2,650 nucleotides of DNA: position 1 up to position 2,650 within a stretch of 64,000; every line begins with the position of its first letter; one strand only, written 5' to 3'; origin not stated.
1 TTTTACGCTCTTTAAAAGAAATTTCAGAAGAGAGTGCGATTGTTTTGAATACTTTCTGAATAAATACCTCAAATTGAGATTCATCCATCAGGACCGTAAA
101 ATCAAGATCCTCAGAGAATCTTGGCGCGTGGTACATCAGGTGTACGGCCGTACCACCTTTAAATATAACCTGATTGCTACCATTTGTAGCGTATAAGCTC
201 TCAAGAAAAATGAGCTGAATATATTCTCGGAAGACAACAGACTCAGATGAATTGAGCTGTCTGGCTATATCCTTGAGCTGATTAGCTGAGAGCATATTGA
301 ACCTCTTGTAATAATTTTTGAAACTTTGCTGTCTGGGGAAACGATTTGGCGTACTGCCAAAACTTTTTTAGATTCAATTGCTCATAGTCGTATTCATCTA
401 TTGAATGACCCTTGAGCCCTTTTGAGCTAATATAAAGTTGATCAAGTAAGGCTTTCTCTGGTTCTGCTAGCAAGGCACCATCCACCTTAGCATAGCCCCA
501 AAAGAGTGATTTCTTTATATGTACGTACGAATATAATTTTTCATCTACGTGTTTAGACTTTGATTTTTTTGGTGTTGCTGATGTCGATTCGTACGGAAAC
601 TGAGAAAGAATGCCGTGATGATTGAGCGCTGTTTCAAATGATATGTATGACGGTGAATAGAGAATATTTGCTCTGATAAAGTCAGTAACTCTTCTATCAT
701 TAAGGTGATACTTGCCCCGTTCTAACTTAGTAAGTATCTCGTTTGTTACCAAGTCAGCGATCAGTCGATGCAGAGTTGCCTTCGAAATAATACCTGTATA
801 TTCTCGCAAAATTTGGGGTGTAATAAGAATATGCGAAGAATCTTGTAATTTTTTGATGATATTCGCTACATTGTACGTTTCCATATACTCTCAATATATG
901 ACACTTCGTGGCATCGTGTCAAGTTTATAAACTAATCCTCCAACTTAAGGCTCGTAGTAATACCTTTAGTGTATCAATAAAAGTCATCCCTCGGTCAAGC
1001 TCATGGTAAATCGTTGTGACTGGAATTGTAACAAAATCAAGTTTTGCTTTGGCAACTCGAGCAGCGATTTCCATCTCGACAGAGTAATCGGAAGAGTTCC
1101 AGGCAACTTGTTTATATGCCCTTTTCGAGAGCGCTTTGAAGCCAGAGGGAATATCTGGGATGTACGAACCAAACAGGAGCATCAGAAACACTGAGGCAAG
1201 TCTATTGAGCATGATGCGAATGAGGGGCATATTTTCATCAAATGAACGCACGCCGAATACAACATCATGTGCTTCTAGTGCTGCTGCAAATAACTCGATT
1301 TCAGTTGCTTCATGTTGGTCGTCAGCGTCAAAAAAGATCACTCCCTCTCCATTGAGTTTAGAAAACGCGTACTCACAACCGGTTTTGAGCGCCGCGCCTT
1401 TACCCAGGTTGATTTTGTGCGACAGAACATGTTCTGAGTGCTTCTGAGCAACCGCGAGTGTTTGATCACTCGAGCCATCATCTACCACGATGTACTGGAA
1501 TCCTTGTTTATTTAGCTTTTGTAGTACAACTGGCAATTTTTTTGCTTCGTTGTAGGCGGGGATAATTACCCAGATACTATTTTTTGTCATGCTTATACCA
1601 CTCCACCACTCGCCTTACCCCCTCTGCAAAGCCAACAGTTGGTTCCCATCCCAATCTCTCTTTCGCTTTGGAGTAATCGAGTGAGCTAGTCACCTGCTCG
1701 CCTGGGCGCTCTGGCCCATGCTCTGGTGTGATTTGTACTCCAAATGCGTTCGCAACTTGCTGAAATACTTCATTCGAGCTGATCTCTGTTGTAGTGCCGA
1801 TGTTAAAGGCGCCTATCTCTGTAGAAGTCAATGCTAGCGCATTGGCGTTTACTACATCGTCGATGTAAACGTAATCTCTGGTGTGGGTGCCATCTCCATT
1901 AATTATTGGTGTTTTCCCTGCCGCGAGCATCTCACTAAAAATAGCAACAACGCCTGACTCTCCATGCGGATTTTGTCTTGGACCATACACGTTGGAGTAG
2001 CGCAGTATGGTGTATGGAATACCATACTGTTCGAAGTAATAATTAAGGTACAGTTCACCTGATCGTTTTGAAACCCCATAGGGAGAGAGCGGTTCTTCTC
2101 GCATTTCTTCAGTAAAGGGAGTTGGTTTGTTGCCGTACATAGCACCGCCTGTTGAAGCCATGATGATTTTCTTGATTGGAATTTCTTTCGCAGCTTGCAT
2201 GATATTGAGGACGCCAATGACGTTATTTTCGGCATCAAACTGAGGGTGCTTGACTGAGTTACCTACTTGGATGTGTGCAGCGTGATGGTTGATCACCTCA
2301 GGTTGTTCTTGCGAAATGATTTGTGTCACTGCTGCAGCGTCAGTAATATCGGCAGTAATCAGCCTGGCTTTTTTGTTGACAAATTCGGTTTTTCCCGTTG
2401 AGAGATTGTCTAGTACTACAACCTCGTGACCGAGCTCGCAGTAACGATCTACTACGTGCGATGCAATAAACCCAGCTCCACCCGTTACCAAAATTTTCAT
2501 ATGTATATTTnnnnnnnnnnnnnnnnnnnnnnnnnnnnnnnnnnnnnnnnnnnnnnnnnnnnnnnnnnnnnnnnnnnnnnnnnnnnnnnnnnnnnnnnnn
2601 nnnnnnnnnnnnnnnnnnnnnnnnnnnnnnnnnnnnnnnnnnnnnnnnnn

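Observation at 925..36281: Very large glycosylation region: 19 GT-C-type polytopic membrane proteins, 13 GT-A/GT-B enzymes, flippase and LCP ligase in about 45 kb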

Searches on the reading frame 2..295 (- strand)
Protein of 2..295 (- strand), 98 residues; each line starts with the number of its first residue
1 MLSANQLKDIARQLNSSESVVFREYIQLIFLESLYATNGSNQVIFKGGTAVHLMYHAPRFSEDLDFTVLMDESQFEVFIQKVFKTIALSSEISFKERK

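Call 83: search_protein_families(library=pfam, proteins=[window:2-295:-], max_evalue=1)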
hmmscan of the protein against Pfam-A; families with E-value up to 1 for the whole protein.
seq(98 aa): 4 families
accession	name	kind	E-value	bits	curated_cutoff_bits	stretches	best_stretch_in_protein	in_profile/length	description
PF08843.17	AbiEii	-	5.7e-12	46.5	22.5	1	30-90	2-63/238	Nucleotidyl transferase AbiEii toxin, Type IV TA system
PF22841.2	CATSPERE_NTD1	-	0.087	13.4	27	1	35-62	16-43/89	CATSPERE first N-terminal domain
PF10668.15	Phage_terminase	-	0.13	12.4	22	1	5-21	23-39/67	Phage terminase small subunit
PF23942.1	DUF7277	-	0.18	13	27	1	51-84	9-40/87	Domain of unknown function (DUF7277)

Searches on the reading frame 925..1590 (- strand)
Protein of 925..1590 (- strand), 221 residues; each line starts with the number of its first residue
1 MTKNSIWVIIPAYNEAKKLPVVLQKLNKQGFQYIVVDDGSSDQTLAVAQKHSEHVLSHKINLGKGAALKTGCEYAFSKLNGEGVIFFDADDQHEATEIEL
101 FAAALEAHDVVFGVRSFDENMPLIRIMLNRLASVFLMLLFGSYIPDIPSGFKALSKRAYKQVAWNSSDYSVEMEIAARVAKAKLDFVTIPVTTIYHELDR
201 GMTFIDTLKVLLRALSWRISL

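Call 5: search_protein_families(library=pfam, proteins=[window:925-1590:-], max_evalue=0.01)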
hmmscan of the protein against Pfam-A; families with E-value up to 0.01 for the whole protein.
window:925-1590:- (221 aa): 4 families
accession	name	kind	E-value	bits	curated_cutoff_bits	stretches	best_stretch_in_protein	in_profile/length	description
PF00535.33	Glycos_transf_2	-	4.1e-25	89.1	23.3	1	8-161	2-166/168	Glycosyl transferase family 2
PF10111.15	Glyco_tranf_2_2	-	0.00014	21.9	27.3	1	8-96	2-97/276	Glycosyltransferase like family 2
PF04055.27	Radical_SAM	-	0.0034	18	29.5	1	132-215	47-133/166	Radical SAM superfamily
PF13641.12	Glyco_tranf_2_3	-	0.0042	17.6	27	1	6-105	3-111/230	Glycosyltransferase like family 2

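Call 22: search_protein_families(library=ncbifam, proteins=[window:925-1590:-], max_evalue=0.00001)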
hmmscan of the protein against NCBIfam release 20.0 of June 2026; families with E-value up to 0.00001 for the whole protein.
window:925-1590:- (221 aa): 15 families
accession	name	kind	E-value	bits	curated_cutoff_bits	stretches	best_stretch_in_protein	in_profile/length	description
NF058614.1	PPMAGASynPpgS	equivalog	6.7e-27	94.4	370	1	6-209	2-214/226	polyprenyl-phospho-N-acetylgalactosaminyl synthase PpgS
TIGR04182.1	glyco_TIGR04182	equivalog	4.5e-22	78.8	325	1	7-192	3-189/293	S-layer glycoprotein N-glycosyltransferase AglJ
TIGR04283.1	glyco_like_mftF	equivalog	1.6e-12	47.5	182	1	8-126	3-120/221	TIGR04283 family arsenosugar biosynthesis glycosyltransferase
NF041875.1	EPS_EpsD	equivalog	3.6e-12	46.3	370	1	8-201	3-211/325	exopolysaccharide biosynthesis glycosyltransferase EpsD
NF047588.1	GlcsyltransPgfSStrep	equivalog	2e-11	43.7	500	1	8-162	5-167/308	glycosyltransferase PgfS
NF041391.1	DPhHxTase_Halo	equivalog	3e-11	42.7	375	1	12-174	3-166/213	dolichyl-phosphate hexose transferase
NF007986.1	PRK10714.1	equivalog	1e-10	41.1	529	1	5-119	7-130/316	undecaprenyl-phosphate 4-deoxy-4-formamido-L-arabinose transferase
NF007482.0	PRK10073.1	equivalog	4.9e-09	35.6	423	1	3-95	5-100/334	glycosyltransferase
TIGR03937.1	PgaC_IcaA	equivalog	1.1e-08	34.4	422.3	1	4-90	45-135/407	poly-beta-1,6-N-acetyl-D-glucosamine synthase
NF047683.1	TeichurnBiosyTuaG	equivalog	8.2e-08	32.2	400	1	3-117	5-123/252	teichuronic acid biosynthesis protein TuaG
TIGR01556.1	rhamnosyltran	subfamily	5.6e-07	29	200.55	1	15-120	6-116/281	rhamnosyltransferase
NF038302.1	EPS_HpsE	equivalog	6.2e-07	28.7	300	1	7-92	4-98/307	hormogonium polysaccharide biosynthesis glycosyltransferase HpsE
TIGR03965.1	mycofact_glyco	equivalog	7.9e-07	28.3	280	1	4-107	74-181/467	mycofactocin biosynthesis glycosyltransferase MftF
NF010496.0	PRK13915.1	equivalog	7e-06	25.3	262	1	3-94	30-130/307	glucosyl-3-phosphoglycerate synthase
TIGR03469.1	HpnB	hypoth_equivalog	7.7e-06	25.2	379.25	0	5-71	45-127/386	hopene-associated glycosyltransferase HpnB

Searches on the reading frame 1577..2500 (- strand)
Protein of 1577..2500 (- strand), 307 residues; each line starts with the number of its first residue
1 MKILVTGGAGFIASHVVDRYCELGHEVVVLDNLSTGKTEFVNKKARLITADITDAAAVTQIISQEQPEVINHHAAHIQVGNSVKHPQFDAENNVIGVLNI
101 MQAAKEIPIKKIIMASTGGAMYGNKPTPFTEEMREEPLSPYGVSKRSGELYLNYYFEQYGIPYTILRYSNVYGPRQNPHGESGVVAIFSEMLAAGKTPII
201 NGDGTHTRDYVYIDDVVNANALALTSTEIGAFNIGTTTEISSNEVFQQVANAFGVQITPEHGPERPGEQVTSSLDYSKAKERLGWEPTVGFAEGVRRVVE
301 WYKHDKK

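Call 5: search_protein_families(library=pfam, proteins=[window:1577-2500:-], max_evalue=0.01)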
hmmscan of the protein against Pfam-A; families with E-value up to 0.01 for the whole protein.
window:1577-2500:- (307 aa): 10 families
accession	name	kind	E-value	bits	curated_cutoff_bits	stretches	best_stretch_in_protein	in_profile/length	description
PF01370.27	Epimerase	-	3.6e-61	207.1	20.9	1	3-235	1-240/240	NAD dependent epimerase/dehydratase family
PF16363.11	GDP_Man_Dehyd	-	4e-58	197.9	27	1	4-297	1-331/332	GDP-mannose 4,6 dehydratase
PF04321.23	RmlD_sub_bind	-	3.9e-22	79.1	27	1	1-285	1-269/287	RmlD substrate binding domain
PF02719.21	Polysacc_synt_2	-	8.5e-17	61.7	20.2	1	3-271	1-270/293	Polysaccharide biosynthesis protein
PF01073.25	3Beta_HSD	-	7.4e-16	58.4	22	1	4-225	1-230/280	3-beta hydroxysteroid dehydrogenase/isomerase family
PF07993.18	NAD_binding_4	-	4.5e-11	42.8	20.1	1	64-219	86-257/258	Male sterility protein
PF13460.12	NAD_binding_10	-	6.6e-11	42.9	27.2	1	7-171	1-146/184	NAD(P)H-binding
PF05368.20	NmrA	-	0.00027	21.1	27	1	2-118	4-108/298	NmrA-like family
PF00106.31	adh_short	-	0.00094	19.2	26.6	1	3-64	3-70/195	short chain dehydrogenase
PF08659.16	KR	-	0.0087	16.4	22.6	0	3-124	3-143/180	KR domain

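Call 23: search_protein_families(library=ncbifam, proteins=[window:1577-2500:-], max_evalue=0.00001)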
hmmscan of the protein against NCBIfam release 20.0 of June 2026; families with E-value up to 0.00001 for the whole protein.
window:1577-2500:- (307 aa): 30 families (the best 25 are shown)
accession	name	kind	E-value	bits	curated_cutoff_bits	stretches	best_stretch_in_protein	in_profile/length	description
TIGR01179.1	galE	equivalog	5.4e-57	193.1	262.3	1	2-305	1-328/332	UDP-glucose 4-epimerase GalE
TIGR01181.1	dTDP_gluc_dehyt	equivalog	3.3e-54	184.1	365.1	1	2-306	1-315/321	dTDP-glucose 4,6-dehydratase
TIGR04180.1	EDH_00030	hypoth_equivalog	2.5e-40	138.4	475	1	3-288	1-295/297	NAD-dependent 4,6-dehydratase LegB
TIGR02197.1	heptose_epim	equivalog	5.8e-37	127.5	274.6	1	3-304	1-315/316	ADP-glyceromanno-heptose 6-epimerase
NF011728.1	PRK15181.1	equivalog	1.5e-33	116.3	760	1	3-303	18-338/348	Vi polysaccharide biosynthesis UDP-N-acetylglucosaminuronic acid C-4 epimerase TviC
NF007490.0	PRK10084.1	subfamily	4.3e-33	114.8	649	2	129-305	155-337/361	dTDP-glucose 4,6-dehydratase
NF007956.0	PRK10675.1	subfamily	1.8e-32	112.8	394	1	1-302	1-329/338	UDP-glucose 4-epimerase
NF007582.0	PRK10217.1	equivalog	3.2e-31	108.7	698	1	2-303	3-332/355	dTDP-glucose 4,6-dehydratase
TIGR02622.1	CDP_4_6_dhtase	equivalog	7.4e-27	94.4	278.45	2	2-159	6-172/352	CDP-glucose 4,6-dehydratase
NF008360.0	PRK11150.1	equivalog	2.2e-26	92.8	452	1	3-252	2-249/310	ADP-glyceromanno-heptose 6-epimerase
TIGR01214.1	rmlD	equivalog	4.5e-20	71.9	224.05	1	2-176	1-155/285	dTDP-4-dehydrorhamnose reductase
NF047922.1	GDPFucSynFcl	equivalog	6.2e-20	71.9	500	1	31-305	20-304/308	GDP-L-fucose synthase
TIGR01472.1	gmd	equivalog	5.8e-18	65.2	415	1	42-259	53-274/342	GDP-mannose 4,6-dehydratase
TIGR03466.1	HpnA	hypoth_equivalog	2.2e-17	62.9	367.65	1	1-257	1-250/327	hopanoid-associated sugar epimerase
NF042422.1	oxyalk_red_OleD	equivalog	2e-16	60.3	580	1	1-244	1-235/329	2-alkyl-3-oxoalkanoate reductase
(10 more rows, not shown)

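Call 63: search_solved_structures(query=window:1577-2500:-, max_evalue=1e-10)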
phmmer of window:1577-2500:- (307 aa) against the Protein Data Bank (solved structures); distinct sequences matched with E-value up to 1e-10: 116 (the best 60 are shown).
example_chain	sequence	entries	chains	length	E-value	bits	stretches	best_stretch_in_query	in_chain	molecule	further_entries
4zrm_A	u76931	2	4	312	2.4e-86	293.1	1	1-303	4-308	UDP-glucose 4-epimerase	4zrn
7ys8_A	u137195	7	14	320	2.8e-75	256.8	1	1-305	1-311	UDP-glucose 4-epimerase | UDP-glucose 4-epimerase along with EC 5.1.3.2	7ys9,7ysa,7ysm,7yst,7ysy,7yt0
2p5u_A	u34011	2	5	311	5.9e-69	236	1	1-303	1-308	UDP-glucose 4-epimerase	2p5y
6wjb_A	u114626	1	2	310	4.7e-48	167.4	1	2-298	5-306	NAD-dependent epimerase/dehydratase family protein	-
6dnt_A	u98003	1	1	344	1.7e-47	165.5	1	3-302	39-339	NAD-dependent epimerase/dehydratase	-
6wj9_A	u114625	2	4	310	2.1e-47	165.3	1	2-298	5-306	NAD-dependent epimerase/dehydratase family protein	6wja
3icp_A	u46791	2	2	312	2.8e-42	148.4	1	1-300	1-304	NAD-dependent epimerase/dehydratase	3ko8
6bwl_A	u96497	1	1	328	1.6e-40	142.7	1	1-304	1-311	Pal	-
6pmh_A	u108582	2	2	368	7.9e-40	140.4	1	3-304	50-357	UDP-glucose 4-epimerase related protein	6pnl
2c20_A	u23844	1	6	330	1.1e-38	136.7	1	3-298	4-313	UDP-GLUCOSE 4-EPIMERASE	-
10ke_A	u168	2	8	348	3.3e-38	135.1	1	2-303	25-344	Capsular polysaccharide biosynthesis protein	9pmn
5u4q_A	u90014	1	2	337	1.5e-37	133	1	1-221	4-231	dTDP-glucose 4,6-dehydratase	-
3ehe_A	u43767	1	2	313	5.5e-37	131.1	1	3-300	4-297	UDP-glucose 4-epimerase (GalE-1)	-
3ruc_A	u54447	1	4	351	4.4e-36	128.1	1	4-303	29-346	WbgU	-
1r6d_A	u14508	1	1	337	5e-36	127.9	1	1-305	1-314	TDP-glucose-4,6-dehydratase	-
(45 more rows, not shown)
